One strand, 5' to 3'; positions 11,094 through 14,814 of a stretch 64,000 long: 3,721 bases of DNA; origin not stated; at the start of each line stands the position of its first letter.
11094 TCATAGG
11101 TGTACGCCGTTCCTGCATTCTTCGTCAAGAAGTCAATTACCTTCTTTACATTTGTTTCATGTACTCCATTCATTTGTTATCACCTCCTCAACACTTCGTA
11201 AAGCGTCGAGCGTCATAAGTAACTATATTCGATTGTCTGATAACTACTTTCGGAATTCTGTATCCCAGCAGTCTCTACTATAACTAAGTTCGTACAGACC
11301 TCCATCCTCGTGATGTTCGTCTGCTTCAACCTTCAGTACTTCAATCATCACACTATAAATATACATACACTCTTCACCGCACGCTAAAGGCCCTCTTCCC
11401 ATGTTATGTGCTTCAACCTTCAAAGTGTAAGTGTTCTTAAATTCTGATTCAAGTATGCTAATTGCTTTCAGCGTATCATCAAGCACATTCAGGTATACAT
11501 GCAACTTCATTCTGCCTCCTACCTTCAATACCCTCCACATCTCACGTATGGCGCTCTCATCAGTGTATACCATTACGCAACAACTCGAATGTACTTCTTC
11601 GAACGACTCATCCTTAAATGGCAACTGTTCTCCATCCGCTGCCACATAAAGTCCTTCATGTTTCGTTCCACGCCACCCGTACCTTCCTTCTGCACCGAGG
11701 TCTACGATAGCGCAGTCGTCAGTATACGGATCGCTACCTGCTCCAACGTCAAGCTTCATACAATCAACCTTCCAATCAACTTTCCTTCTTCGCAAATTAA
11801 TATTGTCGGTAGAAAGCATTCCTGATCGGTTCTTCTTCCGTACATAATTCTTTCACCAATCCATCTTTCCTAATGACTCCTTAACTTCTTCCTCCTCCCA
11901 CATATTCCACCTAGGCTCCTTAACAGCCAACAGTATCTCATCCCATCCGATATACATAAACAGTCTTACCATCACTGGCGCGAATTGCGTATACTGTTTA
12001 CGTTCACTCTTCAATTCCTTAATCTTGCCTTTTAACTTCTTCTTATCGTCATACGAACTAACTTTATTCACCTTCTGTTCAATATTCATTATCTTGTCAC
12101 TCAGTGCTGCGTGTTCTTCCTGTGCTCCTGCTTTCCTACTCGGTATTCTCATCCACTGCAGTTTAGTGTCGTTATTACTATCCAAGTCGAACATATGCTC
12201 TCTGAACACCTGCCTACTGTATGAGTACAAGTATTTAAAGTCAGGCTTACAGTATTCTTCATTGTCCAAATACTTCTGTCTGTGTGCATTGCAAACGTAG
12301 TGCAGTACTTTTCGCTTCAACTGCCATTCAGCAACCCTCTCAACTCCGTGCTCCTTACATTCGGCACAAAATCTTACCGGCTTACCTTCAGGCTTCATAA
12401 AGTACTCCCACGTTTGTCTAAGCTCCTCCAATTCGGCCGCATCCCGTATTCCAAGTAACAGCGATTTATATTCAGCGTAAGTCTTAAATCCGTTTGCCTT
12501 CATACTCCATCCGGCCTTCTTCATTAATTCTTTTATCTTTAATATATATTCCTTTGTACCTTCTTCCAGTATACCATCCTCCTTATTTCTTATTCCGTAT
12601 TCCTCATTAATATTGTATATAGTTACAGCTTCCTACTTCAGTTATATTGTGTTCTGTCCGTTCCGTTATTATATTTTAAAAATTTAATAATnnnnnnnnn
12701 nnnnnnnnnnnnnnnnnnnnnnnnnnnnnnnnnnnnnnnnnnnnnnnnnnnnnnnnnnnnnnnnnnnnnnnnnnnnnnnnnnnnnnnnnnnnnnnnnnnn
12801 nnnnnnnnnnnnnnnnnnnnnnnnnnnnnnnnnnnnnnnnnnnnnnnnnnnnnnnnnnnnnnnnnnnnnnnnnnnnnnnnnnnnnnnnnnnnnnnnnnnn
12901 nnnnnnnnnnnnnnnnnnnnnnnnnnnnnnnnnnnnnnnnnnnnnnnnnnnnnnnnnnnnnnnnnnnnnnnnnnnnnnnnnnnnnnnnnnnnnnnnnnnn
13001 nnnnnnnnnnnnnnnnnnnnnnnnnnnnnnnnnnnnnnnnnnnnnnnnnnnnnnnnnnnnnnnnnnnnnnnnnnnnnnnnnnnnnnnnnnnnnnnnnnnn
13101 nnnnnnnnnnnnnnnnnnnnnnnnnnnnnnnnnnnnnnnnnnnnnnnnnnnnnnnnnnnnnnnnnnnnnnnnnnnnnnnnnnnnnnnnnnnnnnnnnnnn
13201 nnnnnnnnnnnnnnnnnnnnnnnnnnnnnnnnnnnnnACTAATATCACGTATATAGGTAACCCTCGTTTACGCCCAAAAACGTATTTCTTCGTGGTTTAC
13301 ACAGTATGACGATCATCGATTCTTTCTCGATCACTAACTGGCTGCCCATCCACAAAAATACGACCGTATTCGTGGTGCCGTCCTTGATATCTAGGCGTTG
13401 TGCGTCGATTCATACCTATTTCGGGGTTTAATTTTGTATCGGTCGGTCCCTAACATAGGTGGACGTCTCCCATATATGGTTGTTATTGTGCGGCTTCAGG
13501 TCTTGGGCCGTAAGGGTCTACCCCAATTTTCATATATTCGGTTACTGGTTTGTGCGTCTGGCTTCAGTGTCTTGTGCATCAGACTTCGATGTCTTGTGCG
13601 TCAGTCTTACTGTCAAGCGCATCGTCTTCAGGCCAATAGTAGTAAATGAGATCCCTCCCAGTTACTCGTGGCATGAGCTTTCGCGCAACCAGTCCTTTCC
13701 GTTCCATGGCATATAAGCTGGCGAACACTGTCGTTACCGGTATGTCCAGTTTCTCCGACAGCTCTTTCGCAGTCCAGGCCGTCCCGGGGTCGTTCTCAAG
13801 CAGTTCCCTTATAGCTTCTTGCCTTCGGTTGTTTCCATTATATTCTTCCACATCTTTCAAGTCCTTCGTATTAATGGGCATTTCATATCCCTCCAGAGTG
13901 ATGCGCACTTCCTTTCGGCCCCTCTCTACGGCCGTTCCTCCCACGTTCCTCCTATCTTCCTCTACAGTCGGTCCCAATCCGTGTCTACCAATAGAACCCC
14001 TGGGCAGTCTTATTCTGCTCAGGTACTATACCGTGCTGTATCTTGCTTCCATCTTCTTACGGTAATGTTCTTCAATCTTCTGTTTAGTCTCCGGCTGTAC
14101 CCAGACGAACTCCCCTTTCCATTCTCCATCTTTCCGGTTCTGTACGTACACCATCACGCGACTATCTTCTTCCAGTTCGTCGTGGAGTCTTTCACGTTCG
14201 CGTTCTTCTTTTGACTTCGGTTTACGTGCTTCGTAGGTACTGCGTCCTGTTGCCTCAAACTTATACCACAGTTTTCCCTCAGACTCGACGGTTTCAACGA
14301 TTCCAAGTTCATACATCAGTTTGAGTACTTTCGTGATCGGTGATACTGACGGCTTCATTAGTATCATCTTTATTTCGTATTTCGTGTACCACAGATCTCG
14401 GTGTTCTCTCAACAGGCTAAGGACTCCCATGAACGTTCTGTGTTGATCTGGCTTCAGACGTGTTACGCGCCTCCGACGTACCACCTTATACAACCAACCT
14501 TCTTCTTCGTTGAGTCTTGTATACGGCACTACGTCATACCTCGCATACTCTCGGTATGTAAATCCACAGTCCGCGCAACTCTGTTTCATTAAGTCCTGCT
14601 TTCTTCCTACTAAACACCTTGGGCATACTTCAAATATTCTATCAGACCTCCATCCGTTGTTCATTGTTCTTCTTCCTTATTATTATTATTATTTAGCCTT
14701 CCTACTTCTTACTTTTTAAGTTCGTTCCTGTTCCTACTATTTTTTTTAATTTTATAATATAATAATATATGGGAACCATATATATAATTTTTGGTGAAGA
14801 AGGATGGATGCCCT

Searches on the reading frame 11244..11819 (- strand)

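Call 12: search_protein_families(library=pfam, proteins=[window:11244-11819:-], max_evalue=0.01)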
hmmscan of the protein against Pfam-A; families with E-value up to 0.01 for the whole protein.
window:11244-11819:- (191 aa): 4 families
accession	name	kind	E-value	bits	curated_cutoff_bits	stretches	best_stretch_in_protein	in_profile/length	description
PF08241.18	Methyltransf_11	-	4.8e-09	37.2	21.2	1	23-104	1-93/95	Methyltransferase domain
PF01209.24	Ubie_methyltran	-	6.6e-07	29.3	20.1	1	57-105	101-150/233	ubiE/COQ5 methyltransferase family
PF13649.12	Methyltransf_25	-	1.1e-05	26.5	27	1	58-102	50-97/97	Methyltransferase domain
PF05148.21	Methyltransf_8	-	0.0027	18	27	1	59-106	109-156/219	Hypothetical methyltransferase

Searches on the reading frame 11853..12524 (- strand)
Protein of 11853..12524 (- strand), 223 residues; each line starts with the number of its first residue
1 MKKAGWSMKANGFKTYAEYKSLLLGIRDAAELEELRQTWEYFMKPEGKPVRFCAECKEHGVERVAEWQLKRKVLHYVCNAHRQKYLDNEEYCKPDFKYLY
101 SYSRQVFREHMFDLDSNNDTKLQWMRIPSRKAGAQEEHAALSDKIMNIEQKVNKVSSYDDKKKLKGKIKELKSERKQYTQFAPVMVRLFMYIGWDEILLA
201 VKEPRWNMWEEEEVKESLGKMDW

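Call 9: search_protein_families(library=pfam, proteins=[window:11853-12524:-], max_evalue=0.1)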
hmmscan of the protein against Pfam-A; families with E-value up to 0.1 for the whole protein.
window:11853-12524:- (223 aa): 0 families

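Call 10: search_protein_families(library=phrogs, proteins=[window:11853-12524:-], max_evalue=0.1)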
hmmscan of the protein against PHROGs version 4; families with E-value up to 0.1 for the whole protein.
window:11853-12524:- (223 aa): 2 families
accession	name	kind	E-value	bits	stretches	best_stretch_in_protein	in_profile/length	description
phrog_28199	-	unknown function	0.056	14.7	0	33-80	22-69/75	-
phrog_36510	-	unknown function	0.079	14.8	0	143-173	55-85/103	-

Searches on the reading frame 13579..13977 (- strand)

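Call 9: search_protein_families(library=pfam, proteins=[window:13579-13977:-], max_evalue=0.1)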
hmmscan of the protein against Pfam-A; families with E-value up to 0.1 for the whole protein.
window:13579-13977:- (132 aa): 11 families
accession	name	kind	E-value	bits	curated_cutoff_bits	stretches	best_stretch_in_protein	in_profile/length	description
PF01978.25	TrmB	-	5.4e-05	23.4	25.6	1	69-101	24-56/68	Sugar-specific transcriptional regulator TrmB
PF09339.16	HTH_IclR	-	0.0002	21.5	22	1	59-99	11-50/52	IclR helix-turn-helix domain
PF08279.18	HTH_11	-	0.00065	20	25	1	52-94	1-42/55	HTH domain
PF12802.13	MarR_2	-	0.0013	19.3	27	1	57-100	12-53/61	MarR family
PF13412.12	HTH_24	-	0.0072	16.3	21.9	1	69-97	19-47/48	Winged helix-turn-helix DNA-binding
PF02295.23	z-alpha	-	0.0081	16.6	21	1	53-99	6-53/67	Adenosine deaminase z-alpha domain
PF12824.13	MRP-L20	-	0.015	15.9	30.4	1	30-87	67-124/164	Mitochondrial ribosomal protein subunit L20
PF01047.28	MarR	-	0.023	15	24.6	1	69-100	19-50/59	MarR family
PF12840.13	HTH_20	-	0.032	14.7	27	1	59-95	13-46/51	Helix-turn-helix domain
PF21476.4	PF0610-like_N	-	0.037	14.7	33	1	56-90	6-37/50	PF0610-like, N-terminal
PF13463.12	HTH_27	-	0.054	14.2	22.2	0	69-101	20-52/68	Winged helix DNA-binding domain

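Call 10: search_protein_families(library=phrogs, proteins=[window:13579-13977:-], max_evalue=0.1)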
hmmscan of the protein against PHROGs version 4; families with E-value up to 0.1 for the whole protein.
window:13579-13977:- (132 aa): 6 families
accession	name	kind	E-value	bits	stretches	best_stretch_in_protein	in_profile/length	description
phrog_16568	-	moron, auxiliary metabolic gene and host takeover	0.00063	20.9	1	42-97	60-112/129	Ren-like exclusion protein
phrog_1687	-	transcription regulation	0.0015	19.5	1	48-117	63-127/162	MarR family transcrition regulator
phrog_18765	-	unknown function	0.0082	17.2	0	53-125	4-72/140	-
phrog_19053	-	unknown function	0.015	15.9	1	49-102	157-208/246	-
phrog_14131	-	DNA, RNA and nucleotide metabolism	0.027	14.6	1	26-85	212-270/351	DNA binding protein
phrog_1123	-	unknown function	0.099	13.5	0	50-114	31-95/112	-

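Call 54: search_protein_families(library=ncbifam, proteins=[window:13579-13941:-], max_evalue=1)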
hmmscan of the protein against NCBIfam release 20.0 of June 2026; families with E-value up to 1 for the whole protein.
window:13579-13941:- (120 aa): 8 families
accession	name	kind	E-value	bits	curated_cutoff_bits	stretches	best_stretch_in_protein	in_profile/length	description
NF053606.1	Sta1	subfamily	7.4e-05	22.8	80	1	39-112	21-92/100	Sta1 family transcriptional regulator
NF040939.2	trans_reg_lrs14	equivalog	0.00026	21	90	1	54-113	35-95/103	Lrs14 family HTH-type transcriptional regulator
NF041396.1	TranRegLrp_Halo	equivalog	0.0046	16.8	190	1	41-98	8-61/149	HTH-type transcriptional regulator Lrp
NF004910.0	PRK06266.1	equivalog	0.025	13.7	180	1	21-104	14-91/185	transcription initiation factor E subunit alpha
TIGR04472.1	reg_rSAM_mob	hypoth_equivalog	0.038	14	240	1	29-91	24-81/141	radical SAM mobile pair system MarR family transcriptional regulator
NF007339.0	PRK09834.1-1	equivalog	0.12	11.6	299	1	55-88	38-71/271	DNA-binding transcriptional regulator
NF053635.1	TransRegRv3488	equivalog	0.15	12.3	140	1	54-89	24-60/98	Rv3488 family transcriptional regulator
NF003359.0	PRK04424.1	equivalog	0.15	11.7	183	1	37-72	7-40/190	transcription factor FapR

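Call 55: search_protein_families(library=padloc, proteins=[window:13579-13941:-], max_evalue=1)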
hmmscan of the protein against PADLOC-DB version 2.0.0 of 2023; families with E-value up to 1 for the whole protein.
window:13579-13941:- (120 aa): 4 families
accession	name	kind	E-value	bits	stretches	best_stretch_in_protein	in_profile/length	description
PDLC01858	CARF3--CARF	-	4.4e-06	24.7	1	11-88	118-190/204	-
PDLC01438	Csa3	-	0.00014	20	1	12-107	122-205/305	"CAS-I,CAS-II,CAS-III,CAS-IV,CAS-V,CAS-VI; associated_signaling"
PDLC01848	CARF3--CARF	-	0.00019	19.2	1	11-96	112-188/197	-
PDLC01044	Csa3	-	0.00093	17.1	1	55-88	149-182/194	Type I-A associated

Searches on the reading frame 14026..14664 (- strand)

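Call 9: search_protein_families(library=pfam, proteins=[window:14026-14664:-], max_evalue=0.1)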
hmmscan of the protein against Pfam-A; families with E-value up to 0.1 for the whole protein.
window:14026-14664:- (212 aa): 0 families

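Call 10: search_protein_families(library=phrogs, proteins=[window:14026-14664:-], max_evalue=0.1)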
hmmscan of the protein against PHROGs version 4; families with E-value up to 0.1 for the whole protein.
window:14026-14664:- (212 aa): 1 family
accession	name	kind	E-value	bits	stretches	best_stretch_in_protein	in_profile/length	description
phrog_2130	-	unknown function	0.0091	16.8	1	145-191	62-107/195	-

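Call 54: search_protein_families(library=ncbifam, proteins=[window:14026-14661:-], max_evalue=1)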
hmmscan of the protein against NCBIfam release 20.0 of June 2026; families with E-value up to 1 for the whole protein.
window:14026-14661:- (211 aa): 1 family
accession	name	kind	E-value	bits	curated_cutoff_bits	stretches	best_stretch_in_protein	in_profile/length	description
NF003214.0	PRK04179.1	equivalog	0.075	12.9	71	1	12-36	19-42/62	50S ribosomal protein L37e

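Call 55: search_protein_families(library=padloc, proteins=[window:14026-14661:-], max_evalue=1)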
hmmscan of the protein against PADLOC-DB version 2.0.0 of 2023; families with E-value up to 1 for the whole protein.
window:14026-14661:- (211 aa): 0 families
